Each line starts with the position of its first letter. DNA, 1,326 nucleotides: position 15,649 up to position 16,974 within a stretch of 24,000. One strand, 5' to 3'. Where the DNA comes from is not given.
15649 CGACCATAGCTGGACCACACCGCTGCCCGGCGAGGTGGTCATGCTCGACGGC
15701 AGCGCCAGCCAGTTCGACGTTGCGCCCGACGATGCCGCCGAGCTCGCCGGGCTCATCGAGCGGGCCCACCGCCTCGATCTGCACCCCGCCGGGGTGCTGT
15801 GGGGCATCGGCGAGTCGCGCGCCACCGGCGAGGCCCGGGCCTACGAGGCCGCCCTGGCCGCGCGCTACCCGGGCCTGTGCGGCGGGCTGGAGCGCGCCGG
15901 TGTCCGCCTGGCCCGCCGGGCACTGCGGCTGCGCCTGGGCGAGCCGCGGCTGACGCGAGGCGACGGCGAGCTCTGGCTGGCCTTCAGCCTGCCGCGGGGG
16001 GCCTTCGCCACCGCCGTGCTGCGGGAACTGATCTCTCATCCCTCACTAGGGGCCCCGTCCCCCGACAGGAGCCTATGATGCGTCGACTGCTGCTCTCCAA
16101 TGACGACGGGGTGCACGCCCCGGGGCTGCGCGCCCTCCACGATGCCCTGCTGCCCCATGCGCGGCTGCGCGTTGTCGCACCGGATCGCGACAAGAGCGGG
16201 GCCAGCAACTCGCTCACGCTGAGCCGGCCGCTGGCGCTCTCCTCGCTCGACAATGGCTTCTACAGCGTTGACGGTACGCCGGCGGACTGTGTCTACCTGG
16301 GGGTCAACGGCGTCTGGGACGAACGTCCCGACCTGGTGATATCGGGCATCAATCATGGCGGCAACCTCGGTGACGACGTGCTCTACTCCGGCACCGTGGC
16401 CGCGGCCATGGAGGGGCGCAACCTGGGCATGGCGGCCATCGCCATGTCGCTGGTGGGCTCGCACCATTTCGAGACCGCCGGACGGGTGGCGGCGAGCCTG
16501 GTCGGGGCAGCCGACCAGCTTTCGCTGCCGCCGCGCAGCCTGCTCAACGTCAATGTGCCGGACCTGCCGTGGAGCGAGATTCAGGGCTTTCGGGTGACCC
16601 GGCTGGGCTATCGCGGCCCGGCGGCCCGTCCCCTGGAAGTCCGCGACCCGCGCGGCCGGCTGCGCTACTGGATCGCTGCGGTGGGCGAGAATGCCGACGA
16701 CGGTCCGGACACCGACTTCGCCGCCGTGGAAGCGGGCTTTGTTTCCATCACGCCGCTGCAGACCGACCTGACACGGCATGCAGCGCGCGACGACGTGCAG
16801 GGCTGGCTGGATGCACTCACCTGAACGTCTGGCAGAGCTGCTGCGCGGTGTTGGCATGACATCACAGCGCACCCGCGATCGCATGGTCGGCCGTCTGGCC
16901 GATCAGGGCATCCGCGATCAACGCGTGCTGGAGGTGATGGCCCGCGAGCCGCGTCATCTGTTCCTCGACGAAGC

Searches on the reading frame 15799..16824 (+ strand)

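Call 73: search_protein_families(library=pfam, proteins=[window:15799-16824:+], max_evalue=0.00001)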
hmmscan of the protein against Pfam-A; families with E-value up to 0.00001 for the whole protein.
window:15799-16824:+ (341 aa): 1 family
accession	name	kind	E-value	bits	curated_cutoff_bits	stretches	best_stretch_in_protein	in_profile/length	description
PF01975.23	SurE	-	2.7e-58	197.3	22.1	1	98-272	2-185/189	Survival protein SurE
